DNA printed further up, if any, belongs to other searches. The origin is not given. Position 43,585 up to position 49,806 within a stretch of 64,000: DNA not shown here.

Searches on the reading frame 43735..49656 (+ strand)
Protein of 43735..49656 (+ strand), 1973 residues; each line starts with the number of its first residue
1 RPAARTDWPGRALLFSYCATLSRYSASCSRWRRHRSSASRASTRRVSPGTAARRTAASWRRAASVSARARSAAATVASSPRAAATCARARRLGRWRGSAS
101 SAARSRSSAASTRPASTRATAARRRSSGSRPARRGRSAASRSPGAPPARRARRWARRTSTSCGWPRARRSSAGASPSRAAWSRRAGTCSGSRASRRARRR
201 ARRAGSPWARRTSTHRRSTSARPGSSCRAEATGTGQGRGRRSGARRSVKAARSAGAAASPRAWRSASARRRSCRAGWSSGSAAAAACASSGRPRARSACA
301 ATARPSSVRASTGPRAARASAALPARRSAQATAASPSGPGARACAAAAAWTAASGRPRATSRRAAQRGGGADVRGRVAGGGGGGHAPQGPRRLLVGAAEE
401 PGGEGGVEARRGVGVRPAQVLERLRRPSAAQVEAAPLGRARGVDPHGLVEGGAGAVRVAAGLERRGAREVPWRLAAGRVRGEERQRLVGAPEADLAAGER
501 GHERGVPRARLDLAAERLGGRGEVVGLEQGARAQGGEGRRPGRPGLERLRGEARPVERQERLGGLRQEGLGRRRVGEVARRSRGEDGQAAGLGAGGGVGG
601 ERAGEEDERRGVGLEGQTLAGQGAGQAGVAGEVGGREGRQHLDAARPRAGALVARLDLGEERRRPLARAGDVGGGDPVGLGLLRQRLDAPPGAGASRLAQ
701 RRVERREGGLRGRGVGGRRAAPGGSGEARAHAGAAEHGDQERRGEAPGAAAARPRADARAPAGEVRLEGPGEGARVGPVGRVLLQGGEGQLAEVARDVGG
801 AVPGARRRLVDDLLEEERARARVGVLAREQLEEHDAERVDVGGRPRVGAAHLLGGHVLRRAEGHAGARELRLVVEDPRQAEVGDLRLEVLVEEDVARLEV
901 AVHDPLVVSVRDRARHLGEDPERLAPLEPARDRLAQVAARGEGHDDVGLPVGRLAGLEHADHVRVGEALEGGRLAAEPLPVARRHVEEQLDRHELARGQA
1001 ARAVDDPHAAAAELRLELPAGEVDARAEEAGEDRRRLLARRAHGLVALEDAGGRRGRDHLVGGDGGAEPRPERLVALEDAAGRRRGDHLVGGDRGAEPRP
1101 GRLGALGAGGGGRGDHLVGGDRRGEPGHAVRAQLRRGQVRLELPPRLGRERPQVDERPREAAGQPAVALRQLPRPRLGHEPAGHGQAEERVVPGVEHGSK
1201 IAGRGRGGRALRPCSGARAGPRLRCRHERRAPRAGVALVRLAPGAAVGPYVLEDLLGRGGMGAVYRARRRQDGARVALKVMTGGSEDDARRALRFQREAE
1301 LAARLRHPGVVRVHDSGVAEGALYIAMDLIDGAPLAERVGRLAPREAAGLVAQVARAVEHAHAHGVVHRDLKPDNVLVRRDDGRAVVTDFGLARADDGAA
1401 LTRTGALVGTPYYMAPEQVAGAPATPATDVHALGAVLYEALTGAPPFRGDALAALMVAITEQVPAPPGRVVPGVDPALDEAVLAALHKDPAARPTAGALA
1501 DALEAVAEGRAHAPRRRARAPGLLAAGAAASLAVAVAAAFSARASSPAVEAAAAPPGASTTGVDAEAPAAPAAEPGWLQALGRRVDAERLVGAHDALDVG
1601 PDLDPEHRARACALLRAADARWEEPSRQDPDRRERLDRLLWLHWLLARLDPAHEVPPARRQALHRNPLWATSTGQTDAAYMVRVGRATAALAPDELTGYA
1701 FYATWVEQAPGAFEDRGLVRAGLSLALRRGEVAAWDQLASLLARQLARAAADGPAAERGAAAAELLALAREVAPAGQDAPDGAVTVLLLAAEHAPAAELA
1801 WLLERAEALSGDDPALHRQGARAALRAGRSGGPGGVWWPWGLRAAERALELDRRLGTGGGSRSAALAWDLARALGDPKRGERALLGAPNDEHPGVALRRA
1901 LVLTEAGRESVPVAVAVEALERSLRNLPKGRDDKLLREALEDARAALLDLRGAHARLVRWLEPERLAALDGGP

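Call 19: search_protein_families(library=pfam, proteins=[window:43735-49656:+], max_evalue=1)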
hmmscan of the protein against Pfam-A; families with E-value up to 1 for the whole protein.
window:43735-49656:+ (1973 aa): 6 families
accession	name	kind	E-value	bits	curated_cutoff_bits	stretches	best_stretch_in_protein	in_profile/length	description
PF00069.31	Pkinase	-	2.8e-46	158.5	31.7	1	1250-1498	1-256/263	Protein kinase domain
PF07714.23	PK_Tyr_Ser-Thr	-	1e-28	100.8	23.1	1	1252-1501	3-256/258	Protein tyrosine and serine/threonine kinase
PF03109.22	ABC1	-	0.00028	20.6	22.9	1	1326-1394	146-215/244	ABC1 atypical kinase-like domain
PF06293.20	Kdo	-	0.002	18.1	21.3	1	1345-1390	118-166/207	Lipopolysaccharide kinase (Kdo/WaaP) family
PF01163.29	RIO1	-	0.042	13.9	22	1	1325-1390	83-148/187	RIO domain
PF14531.12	Kinase-like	-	0.06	13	25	1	1349-1392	149-192/289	Kinase-like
